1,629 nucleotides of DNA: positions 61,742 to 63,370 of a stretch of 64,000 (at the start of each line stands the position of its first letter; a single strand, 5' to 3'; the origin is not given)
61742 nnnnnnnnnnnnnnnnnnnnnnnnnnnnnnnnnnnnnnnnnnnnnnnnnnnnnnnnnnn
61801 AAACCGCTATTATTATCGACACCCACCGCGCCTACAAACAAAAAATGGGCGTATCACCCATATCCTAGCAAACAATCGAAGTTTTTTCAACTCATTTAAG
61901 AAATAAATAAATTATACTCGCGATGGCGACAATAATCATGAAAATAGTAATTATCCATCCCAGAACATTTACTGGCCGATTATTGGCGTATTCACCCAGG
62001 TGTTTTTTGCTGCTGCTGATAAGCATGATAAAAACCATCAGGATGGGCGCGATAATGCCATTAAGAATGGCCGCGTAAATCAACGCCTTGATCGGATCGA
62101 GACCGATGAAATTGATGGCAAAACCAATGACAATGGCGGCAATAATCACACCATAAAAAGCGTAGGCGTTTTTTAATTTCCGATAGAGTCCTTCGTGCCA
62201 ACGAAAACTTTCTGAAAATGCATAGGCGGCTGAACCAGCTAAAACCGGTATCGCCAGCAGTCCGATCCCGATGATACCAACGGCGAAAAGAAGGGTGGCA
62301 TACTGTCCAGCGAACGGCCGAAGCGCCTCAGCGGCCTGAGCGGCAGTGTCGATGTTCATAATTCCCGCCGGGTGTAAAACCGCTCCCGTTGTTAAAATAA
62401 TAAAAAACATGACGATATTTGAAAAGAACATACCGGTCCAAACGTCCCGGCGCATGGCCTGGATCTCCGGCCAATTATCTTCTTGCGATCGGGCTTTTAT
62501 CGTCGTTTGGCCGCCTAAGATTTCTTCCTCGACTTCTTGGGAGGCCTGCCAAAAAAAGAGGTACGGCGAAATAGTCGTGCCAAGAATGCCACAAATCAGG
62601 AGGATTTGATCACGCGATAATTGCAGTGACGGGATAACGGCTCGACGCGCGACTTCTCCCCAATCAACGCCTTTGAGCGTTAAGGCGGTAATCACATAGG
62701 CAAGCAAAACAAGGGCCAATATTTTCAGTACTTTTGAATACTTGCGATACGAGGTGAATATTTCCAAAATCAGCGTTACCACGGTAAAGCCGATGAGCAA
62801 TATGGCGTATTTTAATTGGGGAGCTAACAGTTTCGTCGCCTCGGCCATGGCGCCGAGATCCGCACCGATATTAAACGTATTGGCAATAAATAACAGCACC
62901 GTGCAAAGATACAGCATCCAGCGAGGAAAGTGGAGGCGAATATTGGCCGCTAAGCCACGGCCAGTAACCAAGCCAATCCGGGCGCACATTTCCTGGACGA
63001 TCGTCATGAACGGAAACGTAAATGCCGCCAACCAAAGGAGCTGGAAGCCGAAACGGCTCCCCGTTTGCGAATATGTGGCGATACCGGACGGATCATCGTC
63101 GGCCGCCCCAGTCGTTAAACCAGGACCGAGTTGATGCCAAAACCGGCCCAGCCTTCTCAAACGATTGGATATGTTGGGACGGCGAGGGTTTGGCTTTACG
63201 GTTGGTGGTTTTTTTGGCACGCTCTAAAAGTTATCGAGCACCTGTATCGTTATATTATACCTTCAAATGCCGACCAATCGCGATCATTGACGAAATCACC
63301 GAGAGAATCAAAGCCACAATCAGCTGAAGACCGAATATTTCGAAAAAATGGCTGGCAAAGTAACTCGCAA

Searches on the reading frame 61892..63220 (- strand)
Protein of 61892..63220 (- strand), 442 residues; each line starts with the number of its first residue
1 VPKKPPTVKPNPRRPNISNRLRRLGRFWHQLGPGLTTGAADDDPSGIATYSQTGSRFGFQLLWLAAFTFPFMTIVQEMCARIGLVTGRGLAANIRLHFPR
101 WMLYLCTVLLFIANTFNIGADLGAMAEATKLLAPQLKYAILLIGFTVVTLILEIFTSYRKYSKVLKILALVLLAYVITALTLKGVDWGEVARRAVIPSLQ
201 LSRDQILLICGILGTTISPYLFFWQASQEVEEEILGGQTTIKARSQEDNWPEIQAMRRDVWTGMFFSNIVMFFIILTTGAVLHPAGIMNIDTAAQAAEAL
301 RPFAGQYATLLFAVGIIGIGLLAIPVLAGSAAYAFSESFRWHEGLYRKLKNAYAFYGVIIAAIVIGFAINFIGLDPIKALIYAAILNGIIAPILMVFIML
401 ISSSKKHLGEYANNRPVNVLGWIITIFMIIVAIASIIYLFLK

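Call 92: search_protein_families(library=pfam, proteins=[window:61892-63220:-], max_evalue=0.00001)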
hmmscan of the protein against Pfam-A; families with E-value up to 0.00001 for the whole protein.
window:61892-63220:- (442 aa): 1 family
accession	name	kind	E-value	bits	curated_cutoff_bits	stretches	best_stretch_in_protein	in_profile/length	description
PF01566.24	Nramp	-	5.7e-86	289.2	29.8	1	47-414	1-356/357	Natural resistance-associated macrophage protein-like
